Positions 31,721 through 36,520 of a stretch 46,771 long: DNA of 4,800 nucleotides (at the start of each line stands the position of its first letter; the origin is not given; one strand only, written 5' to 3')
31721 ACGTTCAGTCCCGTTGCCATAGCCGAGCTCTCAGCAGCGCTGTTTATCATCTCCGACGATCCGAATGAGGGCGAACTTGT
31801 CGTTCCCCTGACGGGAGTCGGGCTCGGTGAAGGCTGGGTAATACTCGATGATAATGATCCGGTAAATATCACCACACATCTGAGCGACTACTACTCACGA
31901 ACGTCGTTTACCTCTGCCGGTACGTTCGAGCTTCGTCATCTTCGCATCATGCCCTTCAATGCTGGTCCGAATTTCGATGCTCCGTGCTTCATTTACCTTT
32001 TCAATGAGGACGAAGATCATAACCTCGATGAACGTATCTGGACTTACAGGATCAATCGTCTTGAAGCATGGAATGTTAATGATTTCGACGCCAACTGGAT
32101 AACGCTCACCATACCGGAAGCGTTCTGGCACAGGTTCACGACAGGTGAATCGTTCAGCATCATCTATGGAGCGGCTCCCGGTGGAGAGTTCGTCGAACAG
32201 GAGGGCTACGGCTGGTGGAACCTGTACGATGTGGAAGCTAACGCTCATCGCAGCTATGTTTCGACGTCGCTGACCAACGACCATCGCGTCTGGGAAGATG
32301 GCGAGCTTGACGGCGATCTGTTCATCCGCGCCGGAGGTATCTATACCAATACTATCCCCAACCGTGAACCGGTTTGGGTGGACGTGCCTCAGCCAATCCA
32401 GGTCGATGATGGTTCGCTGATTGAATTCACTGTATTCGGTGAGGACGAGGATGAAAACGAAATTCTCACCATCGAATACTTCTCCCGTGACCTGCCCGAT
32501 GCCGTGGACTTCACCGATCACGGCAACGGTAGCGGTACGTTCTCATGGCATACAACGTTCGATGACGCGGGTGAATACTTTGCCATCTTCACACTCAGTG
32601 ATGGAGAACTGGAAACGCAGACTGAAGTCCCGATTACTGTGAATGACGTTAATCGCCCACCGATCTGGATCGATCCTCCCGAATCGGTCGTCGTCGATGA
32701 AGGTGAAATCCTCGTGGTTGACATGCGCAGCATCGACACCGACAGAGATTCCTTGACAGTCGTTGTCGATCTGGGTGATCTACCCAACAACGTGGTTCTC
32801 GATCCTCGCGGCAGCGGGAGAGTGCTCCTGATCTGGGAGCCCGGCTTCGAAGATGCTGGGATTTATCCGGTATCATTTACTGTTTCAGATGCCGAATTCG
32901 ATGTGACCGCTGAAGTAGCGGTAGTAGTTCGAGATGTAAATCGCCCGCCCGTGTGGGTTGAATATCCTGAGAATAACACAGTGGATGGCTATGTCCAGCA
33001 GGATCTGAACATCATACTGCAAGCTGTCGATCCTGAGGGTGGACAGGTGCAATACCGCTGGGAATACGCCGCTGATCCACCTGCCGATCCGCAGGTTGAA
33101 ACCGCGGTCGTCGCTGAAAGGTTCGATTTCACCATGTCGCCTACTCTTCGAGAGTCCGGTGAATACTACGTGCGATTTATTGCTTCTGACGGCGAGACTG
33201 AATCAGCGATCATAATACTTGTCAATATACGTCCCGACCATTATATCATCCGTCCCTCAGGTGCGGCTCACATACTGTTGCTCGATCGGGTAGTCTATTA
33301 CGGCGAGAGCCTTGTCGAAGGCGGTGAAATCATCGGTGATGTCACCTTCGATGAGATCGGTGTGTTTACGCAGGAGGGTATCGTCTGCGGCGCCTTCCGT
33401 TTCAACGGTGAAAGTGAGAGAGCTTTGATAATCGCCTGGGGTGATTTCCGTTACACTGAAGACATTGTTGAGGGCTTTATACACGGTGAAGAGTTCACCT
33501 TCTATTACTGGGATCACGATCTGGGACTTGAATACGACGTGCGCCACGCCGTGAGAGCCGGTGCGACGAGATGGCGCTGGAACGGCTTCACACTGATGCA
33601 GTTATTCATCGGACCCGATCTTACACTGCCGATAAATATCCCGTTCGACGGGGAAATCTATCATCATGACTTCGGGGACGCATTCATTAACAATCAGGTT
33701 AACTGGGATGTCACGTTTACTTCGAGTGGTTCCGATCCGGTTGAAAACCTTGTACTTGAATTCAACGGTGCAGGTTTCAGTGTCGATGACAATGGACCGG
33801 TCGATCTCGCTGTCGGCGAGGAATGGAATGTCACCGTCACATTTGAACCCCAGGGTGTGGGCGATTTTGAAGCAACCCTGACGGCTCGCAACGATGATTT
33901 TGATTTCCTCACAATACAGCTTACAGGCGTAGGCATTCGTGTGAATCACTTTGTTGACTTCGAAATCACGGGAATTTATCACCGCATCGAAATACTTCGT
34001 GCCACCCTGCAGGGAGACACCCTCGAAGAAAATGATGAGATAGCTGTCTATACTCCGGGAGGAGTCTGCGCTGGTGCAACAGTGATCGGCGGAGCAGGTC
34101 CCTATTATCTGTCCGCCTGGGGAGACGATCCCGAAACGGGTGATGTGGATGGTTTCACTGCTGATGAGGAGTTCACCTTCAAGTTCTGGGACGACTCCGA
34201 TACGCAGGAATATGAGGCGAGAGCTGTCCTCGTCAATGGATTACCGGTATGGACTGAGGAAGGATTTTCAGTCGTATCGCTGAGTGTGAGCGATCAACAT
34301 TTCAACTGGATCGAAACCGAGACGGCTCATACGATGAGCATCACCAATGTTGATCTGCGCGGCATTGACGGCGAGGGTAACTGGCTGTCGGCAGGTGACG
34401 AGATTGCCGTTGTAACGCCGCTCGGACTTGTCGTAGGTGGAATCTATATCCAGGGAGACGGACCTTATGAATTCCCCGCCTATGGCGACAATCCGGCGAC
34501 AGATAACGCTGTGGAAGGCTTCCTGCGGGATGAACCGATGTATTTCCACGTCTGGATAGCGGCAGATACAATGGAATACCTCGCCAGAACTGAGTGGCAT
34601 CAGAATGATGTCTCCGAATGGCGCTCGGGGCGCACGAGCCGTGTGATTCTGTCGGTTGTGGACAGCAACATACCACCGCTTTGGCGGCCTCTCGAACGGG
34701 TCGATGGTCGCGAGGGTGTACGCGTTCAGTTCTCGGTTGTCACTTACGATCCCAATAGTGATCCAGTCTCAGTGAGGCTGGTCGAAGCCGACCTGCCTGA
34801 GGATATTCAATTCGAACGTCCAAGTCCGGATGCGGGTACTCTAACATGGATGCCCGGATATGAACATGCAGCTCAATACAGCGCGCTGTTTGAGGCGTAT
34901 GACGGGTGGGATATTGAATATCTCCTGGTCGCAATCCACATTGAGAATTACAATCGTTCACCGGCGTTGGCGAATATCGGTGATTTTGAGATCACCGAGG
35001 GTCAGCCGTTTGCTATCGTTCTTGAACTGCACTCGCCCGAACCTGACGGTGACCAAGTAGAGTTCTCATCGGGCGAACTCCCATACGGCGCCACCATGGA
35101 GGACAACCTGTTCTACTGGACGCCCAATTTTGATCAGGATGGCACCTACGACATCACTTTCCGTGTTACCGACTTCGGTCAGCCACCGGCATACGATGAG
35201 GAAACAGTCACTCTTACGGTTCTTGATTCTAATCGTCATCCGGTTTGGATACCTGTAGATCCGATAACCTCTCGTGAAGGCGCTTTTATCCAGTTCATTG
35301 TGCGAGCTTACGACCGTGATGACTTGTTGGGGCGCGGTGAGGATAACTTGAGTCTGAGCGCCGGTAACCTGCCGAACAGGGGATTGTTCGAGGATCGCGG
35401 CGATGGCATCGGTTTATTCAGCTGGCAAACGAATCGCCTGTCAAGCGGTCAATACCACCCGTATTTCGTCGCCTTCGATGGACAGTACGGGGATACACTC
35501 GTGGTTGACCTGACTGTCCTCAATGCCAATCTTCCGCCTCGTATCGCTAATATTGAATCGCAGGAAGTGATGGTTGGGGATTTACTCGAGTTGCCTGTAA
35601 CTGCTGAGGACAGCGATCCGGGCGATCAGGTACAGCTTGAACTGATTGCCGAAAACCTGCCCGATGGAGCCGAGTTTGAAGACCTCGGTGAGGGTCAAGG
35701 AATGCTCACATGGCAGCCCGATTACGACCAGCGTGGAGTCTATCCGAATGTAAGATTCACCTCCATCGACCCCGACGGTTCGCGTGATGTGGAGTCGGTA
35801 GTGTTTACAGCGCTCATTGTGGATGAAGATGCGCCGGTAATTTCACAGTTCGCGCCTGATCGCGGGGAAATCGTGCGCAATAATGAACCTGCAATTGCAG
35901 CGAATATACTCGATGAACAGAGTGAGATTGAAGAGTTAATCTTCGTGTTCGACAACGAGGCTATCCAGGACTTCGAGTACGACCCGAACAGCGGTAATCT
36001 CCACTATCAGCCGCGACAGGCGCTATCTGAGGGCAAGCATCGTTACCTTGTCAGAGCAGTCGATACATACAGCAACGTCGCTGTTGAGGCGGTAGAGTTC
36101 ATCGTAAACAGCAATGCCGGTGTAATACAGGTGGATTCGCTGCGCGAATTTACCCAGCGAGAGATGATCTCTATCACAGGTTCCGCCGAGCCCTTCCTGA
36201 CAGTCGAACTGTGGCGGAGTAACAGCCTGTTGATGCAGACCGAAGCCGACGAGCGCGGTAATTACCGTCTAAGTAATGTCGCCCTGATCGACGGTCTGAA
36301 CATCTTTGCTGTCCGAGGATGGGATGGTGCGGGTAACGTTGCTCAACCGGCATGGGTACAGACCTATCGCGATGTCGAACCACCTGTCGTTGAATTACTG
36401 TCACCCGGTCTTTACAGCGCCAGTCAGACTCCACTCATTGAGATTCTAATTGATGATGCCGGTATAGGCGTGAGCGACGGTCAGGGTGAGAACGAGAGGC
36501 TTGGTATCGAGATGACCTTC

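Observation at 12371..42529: One uninterrupted 30,159-nt ORF encoding a 10,052-aa T9SS-sorted mosaic protein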

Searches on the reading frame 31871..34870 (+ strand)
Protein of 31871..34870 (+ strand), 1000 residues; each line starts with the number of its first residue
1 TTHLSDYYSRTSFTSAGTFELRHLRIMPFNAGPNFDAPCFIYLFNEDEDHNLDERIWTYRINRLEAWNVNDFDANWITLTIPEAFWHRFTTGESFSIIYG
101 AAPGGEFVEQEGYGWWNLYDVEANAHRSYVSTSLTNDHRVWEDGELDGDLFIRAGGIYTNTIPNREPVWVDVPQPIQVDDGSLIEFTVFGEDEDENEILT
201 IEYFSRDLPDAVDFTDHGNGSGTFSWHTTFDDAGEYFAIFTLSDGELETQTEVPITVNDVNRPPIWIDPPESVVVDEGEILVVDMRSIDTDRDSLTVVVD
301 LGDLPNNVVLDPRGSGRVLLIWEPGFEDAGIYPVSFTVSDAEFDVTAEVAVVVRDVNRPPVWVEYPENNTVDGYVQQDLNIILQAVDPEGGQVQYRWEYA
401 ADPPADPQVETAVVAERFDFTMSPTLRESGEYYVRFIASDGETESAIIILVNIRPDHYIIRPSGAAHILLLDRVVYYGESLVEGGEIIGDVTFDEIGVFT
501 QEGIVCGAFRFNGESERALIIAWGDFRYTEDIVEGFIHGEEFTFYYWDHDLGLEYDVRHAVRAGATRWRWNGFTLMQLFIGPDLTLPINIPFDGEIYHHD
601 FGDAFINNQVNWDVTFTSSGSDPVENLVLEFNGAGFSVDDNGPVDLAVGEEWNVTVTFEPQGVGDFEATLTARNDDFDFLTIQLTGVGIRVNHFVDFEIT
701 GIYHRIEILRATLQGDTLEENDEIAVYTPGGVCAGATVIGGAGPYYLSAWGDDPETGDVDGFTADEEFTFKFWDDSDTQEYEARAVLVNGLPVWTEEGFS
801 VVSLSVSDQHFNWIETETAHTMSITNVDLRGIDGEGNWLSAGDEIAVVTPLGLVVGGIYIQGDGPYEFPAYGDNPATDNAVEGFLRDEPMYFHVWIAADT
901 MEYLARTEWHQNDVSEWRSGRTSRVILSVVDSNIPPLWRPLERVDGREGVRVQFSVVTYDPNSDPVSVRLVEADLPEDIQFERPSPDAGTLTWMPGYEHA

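Call 6: search_protein_families(library=pfam, proteins=[window:31871-34870:+], max_evalue=0.01)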
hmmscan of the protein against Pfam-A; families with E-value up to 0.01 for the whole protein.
window:31871-34870:+ (1000 aa): 5 families
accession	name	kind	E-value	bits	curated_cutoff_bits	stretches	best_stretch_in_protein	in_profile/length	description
PF17963.7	Big_9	-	7.8e-07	30.3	23.6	0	261-349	1-86/89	Bacterial Ig domain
PF22544.2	HYDIN_VesB_CFA65-like_Ig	-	0.0002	22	25.5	1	598-676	9-88/100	HYDIN/CFA65/VesB-like, Ig-like domain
PF00801.26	PKD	-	0.00024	21.5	23.5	0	375-442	11-69/80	PKD domain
PF05345.18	He_PIG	-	0.0013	19.6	24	0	270-351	8-93/96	Putative Ig domain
PF17803.7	Cadherin_4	-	0.0051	17.7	25.1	0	252-299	2-49/71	Bacterial cadherin-like domain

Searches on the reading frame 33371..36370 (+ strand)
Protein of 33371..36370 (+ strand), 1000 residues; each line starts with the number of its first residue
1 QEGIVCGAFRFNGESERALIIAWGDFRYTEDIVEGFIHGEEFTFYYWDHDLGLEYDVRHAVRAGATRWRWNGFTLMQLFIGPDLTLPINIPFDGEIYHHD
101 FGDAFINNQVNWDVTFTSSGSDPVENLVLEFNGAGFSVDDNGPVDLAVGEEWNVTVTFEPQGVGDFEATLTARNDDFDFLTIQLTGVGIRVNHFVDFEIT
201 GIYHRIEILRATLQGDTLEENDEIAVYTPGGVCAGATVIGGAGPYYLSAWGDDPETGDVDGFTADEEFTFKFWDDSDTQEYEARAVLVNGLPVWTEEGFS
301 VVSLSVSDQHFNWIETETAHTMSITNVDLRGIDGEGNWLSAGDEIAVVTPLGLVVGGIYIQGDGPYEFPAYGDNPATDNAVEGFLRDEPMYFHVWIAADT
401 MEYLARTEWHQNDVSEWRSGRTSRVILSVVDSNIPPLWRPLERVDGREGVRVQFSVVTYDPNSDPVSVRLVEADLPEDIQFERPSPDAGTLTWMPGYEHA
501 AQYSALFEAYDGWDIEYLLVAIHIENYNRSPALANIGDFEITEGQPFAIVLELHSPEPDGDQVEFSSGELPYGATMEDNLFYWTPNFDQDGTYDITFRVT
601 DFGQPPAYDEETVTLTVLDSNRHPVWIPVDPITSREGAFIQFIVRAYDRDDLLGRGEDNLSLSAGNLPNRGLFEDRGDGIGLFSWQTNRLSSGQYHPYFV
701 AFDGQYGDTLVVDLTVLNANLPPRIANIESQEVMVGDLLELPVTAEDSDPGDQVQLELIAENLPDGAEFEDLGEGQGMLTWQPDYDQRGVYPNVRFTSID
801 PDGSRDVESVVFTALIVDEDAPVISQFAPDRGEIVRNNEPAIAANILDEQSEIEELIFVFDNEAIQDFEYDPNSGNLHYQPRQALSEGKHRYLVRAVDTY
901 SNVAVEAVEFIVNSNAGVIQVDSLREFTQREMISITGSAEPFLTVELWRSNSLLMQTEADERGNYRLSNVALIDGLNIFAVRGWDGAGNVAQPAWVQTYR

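Call 5: search_protein_families(library=pfam, proteins=[window:33371-36370:+], max_evalue=0.01)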
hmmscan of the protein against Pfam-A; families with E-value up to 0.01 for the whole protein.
window:33371-36370:+ (1000 aa): 5 families
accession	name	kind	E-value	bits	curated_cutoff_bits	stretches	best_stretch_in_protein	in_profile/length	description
PF05345.18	He_PIG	-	6e-16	59.1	24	1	531-617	2-95/96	Putative Ig domain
PF17963.7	Big_9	-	4.1e-12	47.2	23.6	1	528-615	1-88/89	Bacterial Ig domain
PF19077.6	Big_13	-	2.2e-10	41.4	27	1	908-993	7-93/102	Bacterial Ig-like domain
PF22544.2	HYDIN_VesB_CFA65-like_Ig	-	0.00012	22.7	25.5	1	98-176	9-88/100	HYDIN/CFA65/VesB-like, Ig-like domain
PF17936.7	Big_6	-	0.0034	18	27.6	0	934-997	16-80/83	Bacterial Ig domain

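Call 8: search_protein_families(library=ncbifam, proteins=[window:33371-36370:+], max_evalue=0.01)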
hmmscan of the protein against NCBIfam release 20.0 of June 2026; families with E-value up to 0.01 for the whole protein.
window:33371-36370:+ (1000 aa): 4 families
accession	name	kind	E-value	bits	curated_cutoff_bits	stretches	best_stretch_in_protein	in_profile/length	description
NF012211.1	tand_rpt_95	domain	4.7e-07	29.7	90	0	555-625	19-92/98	tandem-95 repeat protein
NF012200.0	choice_anch_D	domain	2.8e-06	27.8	45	1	100-176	25-105/108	choice-of-anchor D domain-containing protein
NF033707.1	T9SS_sortase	equivalog_domain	0.0018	16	420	1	871-917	948-993/1095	type IX secretion system sortase PorU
NF038112.1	myxo_dep_M36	subfamily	0.0021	15.2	1500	0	503-650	1354-1502/1604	myxosortase-dependent M36 family metallopeptidase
